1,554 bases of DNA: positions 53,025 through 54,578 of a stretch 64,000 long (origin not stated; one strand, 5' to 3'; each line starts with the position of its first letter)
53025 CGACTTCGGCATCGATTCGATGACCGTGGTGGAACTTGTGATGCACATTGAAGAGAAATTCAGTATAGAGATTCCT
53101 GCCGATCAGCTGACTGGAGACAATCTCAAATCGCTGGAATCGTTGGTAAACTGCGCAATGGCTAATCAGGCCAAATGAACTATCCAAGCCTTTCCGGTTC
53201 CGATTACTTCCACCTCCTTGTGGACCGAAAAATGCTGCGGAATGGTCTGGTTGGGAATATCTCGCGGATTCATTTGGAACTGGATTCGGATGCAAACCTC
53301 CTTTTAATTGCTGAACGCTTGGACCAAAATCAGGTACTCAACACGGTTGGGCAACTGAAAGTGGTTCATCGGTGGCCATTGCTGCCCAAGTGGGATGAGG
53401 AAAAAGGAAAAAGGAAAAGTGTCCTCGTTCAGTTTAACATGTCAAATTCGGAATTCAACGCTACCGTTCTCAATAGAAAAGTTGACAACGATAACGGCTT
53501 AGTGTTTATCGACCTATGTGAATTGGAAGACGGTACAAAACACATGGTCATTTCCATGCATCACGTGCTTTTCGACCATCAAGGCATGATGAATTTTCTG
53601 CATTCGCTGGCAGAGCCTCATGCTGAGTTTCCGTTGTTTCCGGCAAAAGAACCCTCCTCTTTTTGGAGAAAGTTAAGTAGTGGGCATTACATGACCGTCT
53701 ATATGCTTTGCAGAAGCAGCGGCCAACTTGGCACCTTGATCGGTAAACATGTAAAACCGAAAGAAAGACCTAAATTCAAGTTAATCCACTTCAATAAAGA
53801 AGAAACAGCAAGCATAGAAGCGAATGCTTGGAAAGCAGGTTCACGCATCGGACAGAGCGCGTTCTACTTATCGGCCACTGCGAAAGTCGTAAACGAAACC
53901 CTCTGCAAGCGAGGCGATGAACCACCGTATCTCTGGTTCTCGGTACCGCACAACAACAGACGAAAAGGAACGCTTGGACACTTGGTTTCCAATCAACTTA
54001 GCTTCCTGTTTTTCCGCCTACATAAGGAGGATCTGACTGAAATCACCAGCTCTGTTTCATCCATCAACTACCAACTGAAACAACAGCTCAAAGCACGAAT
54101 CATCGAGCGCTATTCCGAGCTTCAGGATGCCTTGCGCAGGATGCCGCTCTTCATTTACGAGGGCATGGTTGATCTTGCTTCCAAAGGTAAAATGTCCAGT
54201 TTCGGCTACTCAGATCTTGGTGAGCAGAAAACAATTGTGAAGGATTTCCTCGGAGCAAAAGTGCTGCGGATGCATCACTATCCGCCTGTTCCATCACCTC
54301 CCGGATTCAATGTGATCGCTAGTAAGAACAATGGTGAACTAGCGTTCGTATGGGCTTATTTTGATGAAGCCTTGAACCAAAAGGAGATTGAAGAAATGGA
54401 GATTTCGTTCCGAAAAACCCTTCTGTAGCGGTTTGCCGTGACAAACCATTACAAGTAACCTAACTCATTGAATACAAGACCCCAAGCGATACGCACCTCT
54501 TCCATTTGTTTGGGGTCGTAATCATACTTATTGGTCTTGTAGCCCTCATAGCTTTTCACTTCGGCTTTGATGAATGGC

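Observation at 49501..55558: A loader-less halogenase-ACP-HHxxxD acyltransferase operon convergent with a sulfotransferase: candidate halogenated or sulfated lipid pathway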

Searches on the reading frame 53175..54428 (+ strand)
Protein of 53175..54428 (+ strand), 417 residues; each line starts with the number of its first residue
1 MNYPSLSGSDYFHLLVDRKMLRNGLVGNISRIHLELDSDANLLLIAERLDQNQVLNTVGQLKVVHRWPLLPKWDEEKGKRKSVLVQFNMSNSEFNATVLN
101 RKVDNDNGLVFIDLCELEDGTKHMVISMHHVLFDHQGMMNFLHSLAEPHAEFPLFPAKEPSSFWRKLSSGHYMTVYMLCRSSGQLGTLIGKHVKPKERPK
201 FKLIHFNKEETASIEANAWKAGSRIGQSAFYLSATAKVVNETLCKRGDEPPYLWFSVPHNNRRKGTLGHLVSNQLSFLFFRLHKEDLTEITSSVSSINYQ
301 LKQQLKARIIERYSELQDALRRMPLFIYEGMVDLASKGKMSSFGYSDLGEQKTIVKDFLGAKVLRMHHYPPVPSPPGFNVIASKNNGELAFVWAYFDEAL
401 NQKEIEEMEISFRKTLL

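Call 3: search_protein_families(library=pfam, proteins=[window:53175-54428:+], max_evalue=0.01)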
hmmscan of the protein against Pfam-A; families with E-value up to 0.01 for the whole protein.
window:53175-54428:+ (417 aa): 1 family
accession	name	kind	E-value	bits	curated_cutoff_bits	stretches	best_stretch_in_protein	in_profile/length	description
PF02458.20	Transferase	-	0.0064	15.6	22.7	0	90-148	110-172/434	Transferase family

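Call 4: search_protein_families(library=ncbifam, proteins=[window:53175-54428:+], max_evalue=0.01)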
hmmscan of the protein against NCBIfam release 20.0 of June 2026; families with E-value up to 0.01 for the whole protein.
window:53175-54428:+ (417 aa): 0 families

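Call 8: find_homologous_proteins(query=window:53175-54428:+)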
Query window:53175-54428:+ (417 aa): 86 proteins with E <= 0.001 among 2954 candidates.
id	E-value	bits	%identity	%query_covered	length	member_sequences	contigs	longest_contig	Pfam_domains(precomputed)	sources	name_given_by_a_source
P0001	3.2e-267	904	94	100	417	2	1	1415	-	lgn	-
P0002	1.7e-230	783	83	100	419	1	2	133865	-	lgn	-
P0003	6.1e-214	729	77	100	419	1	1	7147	-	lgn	-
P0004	3.6e-197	673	72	100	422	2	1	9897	-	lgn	-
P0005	2.3e-194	664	70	99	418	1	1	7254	-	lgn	-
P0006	4.7e-186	637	68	99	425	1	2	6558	-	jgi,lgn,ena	-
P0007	1.5e-184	632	67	99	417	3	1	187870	-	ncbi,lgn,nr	ncbi:MAG: hypothetical protein K9G46_00255 [Flavobacteriales bacterium]|nr:hypothetical protein [Fla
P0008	6.3e-183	626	68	100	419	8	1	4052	-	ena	-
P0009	1.4e-179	615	65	99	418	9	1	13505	-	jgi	-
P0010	5.2e-177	607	65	100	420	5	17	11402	-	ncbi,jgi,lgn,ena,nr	ncbi:MAG TPA: hypothetical protein DCR04_02065 [Flavobacteriales bacterium]|nr:hypothetical protein 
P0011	4.8e-176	604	63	100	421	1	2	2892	-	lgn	-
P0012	1.9e-173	595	62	100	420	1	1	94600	-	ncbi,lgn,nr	ncbi:MAG: hypothetical protein GC178_00590 [Flavobacteriales bacterium]|nr:hypothetical protein [Fla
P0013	2.3e-170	585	62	99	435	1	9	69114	-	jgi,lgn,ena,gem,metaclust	metaclust:\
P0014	5.5e-167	574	62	100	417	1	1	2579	-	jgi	-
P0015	2.0e-166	572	62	100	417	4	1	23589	-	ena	-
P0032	2.5e-129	450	48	99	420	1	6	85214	-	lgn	-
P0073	2.5e-81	292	37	97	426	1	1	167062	-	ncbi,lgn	-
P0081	3.2e-62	229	35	100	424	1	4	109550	-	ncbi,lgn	-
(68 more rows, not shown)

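Call 9: find_encoding_contigs(protein=P0007, flank=10000, max_places=2)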
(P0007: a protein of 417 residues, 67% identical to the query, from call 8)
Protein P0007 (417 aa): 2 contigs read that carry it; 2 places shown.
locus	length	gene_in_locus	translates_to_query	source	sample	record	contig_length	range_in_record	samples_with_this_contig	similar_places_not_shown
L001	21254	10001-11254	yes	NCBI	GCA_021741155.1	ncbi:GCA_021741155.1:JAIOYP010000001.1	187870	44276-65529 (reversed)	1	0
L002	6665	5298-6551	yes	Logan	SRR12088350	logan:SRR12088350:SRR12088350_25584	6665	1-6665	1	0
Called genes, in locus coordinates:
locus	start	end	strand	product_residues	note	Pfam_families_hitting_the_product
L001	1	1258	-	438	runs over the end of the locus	PF00111:Fer2, PF00970:FAD_binding_6 (weak), PF00175:NAD_binding_1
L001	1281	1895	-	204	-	PF02508:Rnf-Nqr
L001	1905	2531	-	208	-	PF02508:Rnf-Nqr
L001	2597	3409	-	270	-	PF04205:FMN_bind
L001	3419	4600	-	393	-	PF03116:NQR2_RnfD_RnfE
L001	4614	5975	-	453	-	PF05896:NQRA_N, PF24836:NQRA_2nd, PF11973:NQRA_SLBB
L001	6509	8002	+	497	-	PF00890:FAD_binding_2 (weak), PF01266:DAO, PF01593:Amino_oxidase, PF03486:HI0933_like (faint), PF07992:Pyr_redox_2 (faint), PF12831:FAD_oxidored (weak), PF13450:NAD_binding_8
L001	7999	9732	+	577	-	PF01266:DAO (faint), PF01494:FAD_binding_3 (weak), PF04820:Trp_halogenase (faint), PF07992:Pyr_redox_2 (faint)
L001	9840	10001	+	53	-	PF00550:PP-binding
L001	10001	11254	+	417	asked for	-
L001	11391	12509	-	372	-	PF13469:Sulfotransfer_3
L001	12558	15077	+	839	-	PF13620:CarboxypepD_reg (weak), PF13715:CarbopepD_reg_2, PF18939:DUF5686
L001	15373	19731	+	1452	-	PF00929:RNase_T, PF02811:PHP, PF07733:DNA_pol3_alpha, PF17657:DNA_pol3_finger, PF14579:HHH_6, PF01336:tRNA_anti-codon (weak)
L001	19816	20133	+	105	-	PF00085:Thioredoxin, PF04756:OST3_OST6 (faint), PF13098:Thioredoxin_2, PF13905:Thioredoxin_8 (faint)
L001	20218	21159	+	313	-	PF01882:DUF58, PF13519:VWA_2 (weak)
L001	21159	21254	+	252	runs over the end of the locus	PF14109:GldH_lipo (faint)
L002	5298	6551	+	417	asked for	-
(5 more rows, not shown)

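Call 10: find_encoding_contigs(protein=P0032, flank=10000, max_places=2)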
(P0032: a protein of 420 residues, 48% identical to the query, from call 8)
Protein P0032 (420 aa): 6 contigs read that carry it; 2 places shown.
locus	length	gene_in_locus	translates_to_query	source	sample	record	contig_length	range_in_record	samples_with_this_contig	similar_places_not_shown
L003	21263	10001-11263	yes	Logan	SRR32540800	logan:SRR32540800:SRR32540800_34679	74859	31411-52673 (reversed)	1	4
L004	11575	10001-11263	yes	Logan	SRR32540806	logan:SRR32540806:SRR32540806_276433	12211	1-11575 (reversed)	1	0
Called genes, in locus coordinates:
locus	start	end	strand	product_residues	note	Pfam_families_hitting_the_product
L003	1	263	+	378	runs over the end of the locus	PF00364:Biotin_lipoyl (faint), PF25919:BSH_CusB (faint), PF25917:BSH_RND (weak), PF25984:BSH_YknX, PF25893:HH_CzcB, PF25954:Beta-barrel_RND_2, PF25967:RND-MFP_C (weak), PF25989:YknX_C, +1 more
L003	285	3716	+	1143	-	PF00873:ACR_tran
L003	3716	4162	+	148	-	PF13622:4HBT_3 (weak), PF03061:4HBT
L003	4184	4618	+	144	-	PF12681:Glyoxalase_2 (weak)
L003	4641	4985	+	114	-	PF24709:DUF7670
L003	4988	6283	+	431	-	-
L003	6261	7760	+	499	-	PF00070:Pyr_redox (faint), PF00890:FAD_binding_2 (weak), PF01266:DAO, PF01593:Amino_oxidase, PF03486:HI0933_like (weak), PF07992:Pyr_redox_2 (weak), PF12831:FAD_oxidored (weak), PF13450:NAD_binding_8, +1 more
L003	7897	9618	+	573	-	PF01494:FAD_binding_3, PF04820:Trp_halogenase (faint)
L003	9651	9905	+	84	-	PF00550:PP-binding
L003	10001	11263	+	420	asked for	-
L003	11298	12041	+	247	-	PF04116:FA_hydroxylase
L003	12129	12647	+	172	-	-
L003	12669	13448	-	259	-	PF13469:Sulfotransfer_3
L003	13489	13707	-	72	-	-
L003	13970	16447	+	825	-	PF13620:CarboxypepD_reg, PF13715:CarbopepD_reg_2, PF18939:DUF5686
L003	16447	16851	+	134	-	PF06723:MreB_Mbl (weak)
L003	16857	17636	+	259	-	-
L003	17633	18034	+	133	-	-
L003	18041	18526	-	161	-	PF03737:RraA-like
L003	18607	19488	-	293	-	PF04116:FA_hydroxylase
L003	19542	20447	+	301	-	PF00892:EamA, PF03151:TPT (weak), PF00892:EamA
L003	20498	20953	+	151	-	PF01641:SelR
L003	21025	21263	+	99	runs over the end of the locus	-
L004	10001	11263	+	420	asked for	-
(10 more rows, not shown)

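Call 11: find_encoding_contigs(protein=P0073, flank=10000, max_places=2)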
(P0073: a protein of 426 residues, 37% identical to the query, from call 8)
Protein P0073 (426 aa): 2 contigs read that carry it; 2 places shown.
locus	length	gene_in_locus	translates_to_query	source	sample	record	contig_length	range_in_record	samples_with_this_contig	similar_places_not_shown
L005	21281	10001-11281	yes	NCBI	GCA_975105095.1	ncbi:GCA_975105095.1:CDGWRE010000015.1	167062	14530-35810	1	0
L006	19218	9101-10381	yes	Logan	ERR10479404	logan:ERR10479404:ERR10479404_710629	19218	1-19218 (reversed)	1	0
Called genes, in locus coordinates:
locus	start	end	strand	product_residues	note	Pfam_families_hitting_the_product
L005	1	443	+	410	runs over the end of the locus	PF13472:Lipase_GDSL_2 (faint)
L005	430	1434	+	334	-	-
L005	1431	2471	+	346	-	-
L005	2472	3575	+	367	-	PF03446:NAD_binding_2 (faint), PF03721:UDPG_MGDP_dh_N, PF00984:UDPG_MGDP_dh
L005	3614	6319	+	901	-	PF13181:TPR_8 (faint), PF07719:TPR_2 (faint), PF13428:TPR_14 (faint), PF14559:TPR_19 (faint), PF00515:TPR_1 (faint), PF13371:TPR_9 (faint), PF13414:TPR_11 (faint), PF13424:TPR_12 (faint), +3 more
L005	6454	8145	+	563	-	PF03109:ABC1, PF00069:Pkinase (faint), PF01636:APH (faint), PF01163:RIO1 (weak), PF27536:UbiB_helical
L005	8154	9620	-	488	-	PF00890:FAD_binding_2 (faint), PF01266:DAO (weak), PF01593:Amino_oxidase, PF03486:HI0933_like (faint), PF07992:Pyr_redox_2 (faint), PF13450:NAD_binding_8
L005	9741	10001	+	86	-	PF00550:PP-binding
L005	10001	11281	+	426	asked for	-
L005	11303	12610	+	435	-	PF04389:Peptidase_M28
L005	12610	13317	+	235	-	PF00590:TP_methylase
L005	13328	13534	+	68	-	PF00383:dCMP_cyt_deam_1, PF14437:MafB19-deam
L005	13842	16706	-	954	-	PF00675:Peptidase_M16, PF05193:Peptidase_M16_C, PF00675:Peptidase_M16, PF05193:Peptidase_M16_C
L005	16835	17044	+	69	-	-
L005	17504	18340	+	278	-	-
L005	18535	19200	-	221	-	-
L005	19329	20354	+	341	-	PF05496:RuvB_N, PF00004:AAA, PF07726:AAA_3 (faint), PF07728:AAA_5 (faint), PF17864:AAA_lid_4, PF05491:WHD_RuvB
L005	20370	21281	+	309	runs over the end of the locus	PF08331:QueG_DUF1730, PF13484:Fer4_16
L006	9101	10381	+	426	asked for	-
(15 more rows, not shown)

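Call 12: find_encoding_contigs(protein=P0081, flank=10000, max_places=2)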
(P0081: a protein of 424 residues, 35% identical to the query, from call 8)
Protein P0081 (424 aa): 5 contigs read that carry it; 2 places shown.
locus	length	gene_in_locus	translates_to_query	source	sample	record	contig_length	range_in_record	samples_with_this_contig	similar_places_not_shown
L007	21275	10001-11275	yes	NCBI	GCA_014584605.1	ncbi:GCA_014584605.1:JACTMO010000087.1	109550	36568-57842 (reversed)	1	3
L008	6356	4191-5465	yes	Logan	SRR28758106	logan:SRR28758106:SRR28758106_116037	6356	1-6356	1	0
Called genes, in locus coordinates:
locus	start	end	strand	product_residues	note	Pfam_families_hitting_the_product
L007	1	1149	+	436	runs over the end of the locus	PF00919:UPF0004, PF04055:Radical_SAM, PF18693:TRAM_2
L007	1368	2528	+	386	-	PF00266:Aminotran_5, PF01212:Beta_elim_lyase (weak)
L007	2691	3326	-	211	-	PF04116:FA_hydroxylase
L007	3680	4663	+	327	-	PF11276:DUF3078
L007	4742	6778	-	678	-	PF13231:PMT_2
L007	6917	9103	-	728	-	PF00999:Na_H_Exchanger, PF00582:Usp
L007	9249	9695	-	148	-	PF01668:SmpB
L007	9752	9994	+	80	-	PF00550:PP-binding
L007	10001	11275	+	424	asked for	-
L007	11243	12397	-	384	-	PF13469:Sulfotransfer_3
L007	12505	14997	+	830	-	PF13620:CarboxypepD_reg (weak), PF13715:CarbopepD_reg_2, PF18939:DUF5686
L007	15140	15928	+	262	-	PF08795:DUF1796 (weak)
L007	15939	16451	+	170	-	-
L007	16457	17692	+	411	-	PF03033:Glyco_transf_28 (weak), PF00201:UDPGT (weak), PF06722:EryCIII-like_C, PF04101:Glyco_tran_28_C (weak)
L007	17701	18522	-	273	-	PF02535:Zip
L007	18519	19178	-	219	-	PF01325:Fe_dep_repress, PF09012:FeoC (weak), PF12802:MarR_2 (faint), PF01047:MarR (weak), PF02742:Fe_dep_repr_C, PF04023:FeoA (weak)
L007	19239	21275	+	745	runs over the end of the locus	PF13620:CarboxypepD_reg (faint), PF13715:CarbopepD_reg_2 (weak), PF07715:Plug, PF00593:TonB_dep_Rec_b-barrel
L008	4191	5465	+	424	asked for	-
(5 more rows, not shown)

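Call 16: search_solved_structures(query=A1, max_evalue=10, show_alignments=2)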
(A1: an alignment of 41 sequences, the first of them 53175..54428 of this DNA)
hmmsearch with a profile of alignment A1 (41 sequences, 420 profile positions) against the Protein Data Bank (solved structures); distinct sequences matched with E-value up to 10: 9.
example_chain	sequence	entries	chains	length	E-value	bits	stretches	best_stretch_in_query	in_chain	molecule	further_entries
8xjz_C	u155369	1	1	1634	0.0015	20.5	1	35-309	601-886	Peptide synthetase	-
9rde_A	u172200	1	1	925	0.27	13.1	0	105-146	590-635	Bacitracin synthase 3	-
5isw_A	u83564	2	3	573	0.4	12.5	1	95-168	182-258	Gramicidin S synthase 1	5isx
6ta8_A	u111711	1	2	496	0.47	12.3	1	97-136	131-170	Tyrocidine synthase 2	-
2xhg_A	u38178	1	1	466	0.61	11.9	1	92-172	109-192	TYROCIDINE SYNTHETASE A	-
9bfg_A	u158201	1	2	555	0.95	11.3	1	92-171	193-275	Tyrocidine synthase 1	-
1l5a_A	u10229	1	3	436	1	11.2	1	113-179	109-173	amide synthase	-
8qd7_A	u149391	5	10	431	2.1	10.1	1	163-254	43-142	Yellowish-green 1-like protein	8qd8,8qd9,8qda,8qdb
8qag_A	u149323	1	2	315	7.5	8.3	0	159-238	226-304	sc-CC-6-95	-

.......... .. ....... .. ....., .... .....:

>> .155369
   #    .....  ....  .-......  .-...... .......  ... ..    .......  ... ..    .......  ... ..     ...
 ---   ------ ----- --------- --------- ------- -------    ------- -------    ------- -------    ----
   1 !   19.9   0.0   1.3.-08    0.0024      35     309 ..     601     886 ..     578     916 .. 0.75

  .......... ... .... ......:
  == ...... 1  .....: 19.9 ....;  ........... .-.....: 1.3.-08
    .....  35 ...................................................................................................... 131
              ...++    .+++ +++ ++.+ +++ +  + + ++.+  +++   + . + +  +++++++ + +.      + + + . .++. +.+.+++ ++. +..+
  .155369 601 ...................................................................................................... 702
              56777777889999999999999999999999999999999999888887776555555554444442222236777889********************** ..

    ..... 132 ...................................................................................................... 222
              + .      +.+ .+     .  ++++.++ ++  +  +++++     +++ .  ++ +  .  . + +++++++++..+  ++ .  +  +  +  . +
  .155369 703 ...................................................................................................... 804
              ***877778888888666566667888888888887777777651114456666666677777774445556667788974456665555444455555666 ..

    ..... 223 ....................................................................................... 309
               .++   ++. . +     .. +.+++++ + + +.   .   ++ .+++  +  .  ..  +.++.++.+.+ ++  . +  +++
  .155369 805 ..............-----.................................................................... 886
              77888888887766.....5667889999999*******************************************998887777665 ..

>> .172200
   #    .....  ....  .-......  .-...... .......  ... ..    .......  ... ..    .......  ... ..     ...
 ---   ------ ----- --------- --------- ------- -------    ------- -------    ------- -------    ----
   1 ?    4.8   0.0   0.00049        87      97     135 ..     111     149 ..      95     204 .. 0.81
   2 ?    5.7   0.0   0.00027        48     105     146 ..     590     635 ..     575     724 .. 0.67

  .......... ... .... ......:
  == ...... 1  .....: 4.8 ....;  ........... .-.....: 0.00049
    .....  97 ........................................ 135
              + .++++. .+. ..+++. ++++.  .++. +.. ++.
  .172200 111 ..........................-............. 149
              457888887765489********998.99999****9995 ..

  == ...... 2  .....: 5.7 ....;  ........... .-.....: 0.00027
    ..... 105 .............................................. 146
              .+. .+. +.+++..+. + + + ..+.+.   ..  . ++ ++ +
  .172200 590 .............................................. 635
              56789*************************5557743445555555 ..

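Call 18: find_related_loci(query=A1, collection=genome_contigs, flank=10000)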
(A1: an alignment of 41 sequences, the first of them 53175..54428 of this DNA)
Query A1 (417 aa) in genome_contigs; peptide patterns used: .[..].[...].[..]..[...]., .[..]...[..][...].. (x = any residue, [..] = any of these).
50 stretches matched a pattern; 29 encode a relative of the query (tblastn E <= 1e-3); 29 distinct loci.
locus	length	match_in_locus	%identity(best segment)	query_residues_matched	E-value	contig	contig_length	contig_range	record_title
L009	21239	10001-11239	67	1-413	0e+0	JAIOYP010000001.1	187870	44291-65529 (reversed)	MAG: Flavobacteriales bacterium isolate Tobar13m-G11 Tobar13m-C85, whole genome shotgun sequence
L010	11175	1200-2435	65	5-416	0e+0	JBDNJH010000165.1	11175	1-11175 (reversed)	MAG: Flavobacteriales bacterium isolate metabat2.60.ELB k141_454349, whole genome shotgun sequence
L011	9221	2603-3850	66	1-416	0e+0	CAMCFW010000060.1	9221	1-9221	MAG: Chryseobacterium gleum isolate MiH-22jul19-154 genome assembly, contig: MiH-22jul19-C16476, whole genome shotgun se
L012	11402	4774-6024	65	1-417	0e+0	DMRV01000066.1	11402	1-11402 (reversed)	MAG TPA_asm: Flavobacteriales bacterium isolate UBA10329 contig_8713, whole genome shotgun sequence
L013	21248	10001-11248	49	1-417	3e-136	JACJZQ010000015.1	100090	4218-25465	MAG: Flavobacteriales bacterium isolate HK-STAS-BACT-68 HK-STAS-BACT-68_15, whole genome shotgun sequence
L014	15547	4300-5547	50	1-417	3e-135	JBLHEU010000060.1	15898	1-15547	MAG: Bacteroidia bacterium isolate 3300055003_35 Ga0535643_0002231, whole genome shotgun sequence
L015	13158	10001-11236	48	5-417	1e-133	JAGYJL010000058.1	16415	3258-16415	MAG: Flavobacteriales bacterium isolate M30B40 58, whole genome shotgun sequence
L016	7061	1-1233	49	6-417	4e-131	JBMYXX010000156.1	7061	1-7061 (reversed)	MAG: Flavobacteriales bacterium isolate ME_XS_2208_bin_65 ME_XS_2208_bin_65_157, whole genome shotgun sequence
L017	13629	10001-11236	48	5-417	1e-127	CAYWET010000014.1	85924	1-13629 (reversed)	MAG TPA_asm: uncultured Chryseobacterium sp. isolate SRP334346_co1_109 genome assembly, contig: NODE_362_length_85924_co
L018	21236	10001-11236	40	6-417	2e-103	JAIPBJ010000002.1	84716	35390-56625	MAG: Flavobacteriales bacterium isolate Tobar13m-G24 Tobar13m-C387, whole genome shotgun sequence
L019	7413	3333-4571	40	6-417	1e-100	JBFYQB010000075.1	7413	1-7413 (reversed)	MAG: Flavobacteriales bacterium isolate PPR_0170 PPR_0170_bin.38.fa_k121_207368, whole genome shotgun sequence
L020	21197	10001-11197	38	6-404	3e-98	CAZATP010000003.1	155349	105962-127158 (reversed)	MAG TPA_asm: uncultured Chryseobacterium sp. isolate SRP319275_co3_132 genome assembly, contig: NODE_147_length_155349_c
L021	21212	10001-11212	39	2-406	7e-96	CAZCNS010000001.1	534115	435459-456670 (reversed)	MAG TPA_asm: uncultured Chryseobacterium sp. isolate SRP319275_co3_67 genome assembly, contig: NODE_6_length_534115_cov_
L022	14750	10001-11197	36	6-406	2e-79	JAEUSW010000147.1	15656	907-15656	MAG: Flavobacteriales bacterium isolate new MAG-313 k141_2931887, whole genome shotgun sequence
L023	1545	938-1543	58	6-207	7e-84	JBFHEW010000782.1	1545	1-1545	MAG: Bacteroidia bacterium isolate Mix_sand07.2021.05.G.11 k141_991746_length_1545_cov_19.0712, whole genome shotgun seq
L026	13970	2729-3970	35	6-416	1e-74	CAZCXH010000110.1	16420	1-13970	MAG TPA_asm: uncultured Chitinophagaceae bacterium isolate SRP173033_co3_70 genome assembly, contig: NODE_4386_length_16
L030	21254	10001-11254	29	6-417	1e-53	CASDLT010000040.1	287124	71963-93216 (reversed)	MAG: uncultured Nitrosomonas sp. isolate KLAP95 genome assembly, contig: KLAP95_146820, whole genome shotgun sequence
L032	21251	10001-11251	30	6-416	2e-48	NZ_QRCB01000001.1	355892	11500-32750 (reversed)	Nitrosomonas sp. JL21 JL21_contig000001, whole genome shotgun sequence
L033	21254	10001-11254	28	6-417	2e-48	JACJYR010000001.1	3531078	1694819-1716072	MAG: Lewinellaceae bacterium isolate HK-STAS-BACT-43 HK-STAS-BACT-43_1, whole genome shotgun sequence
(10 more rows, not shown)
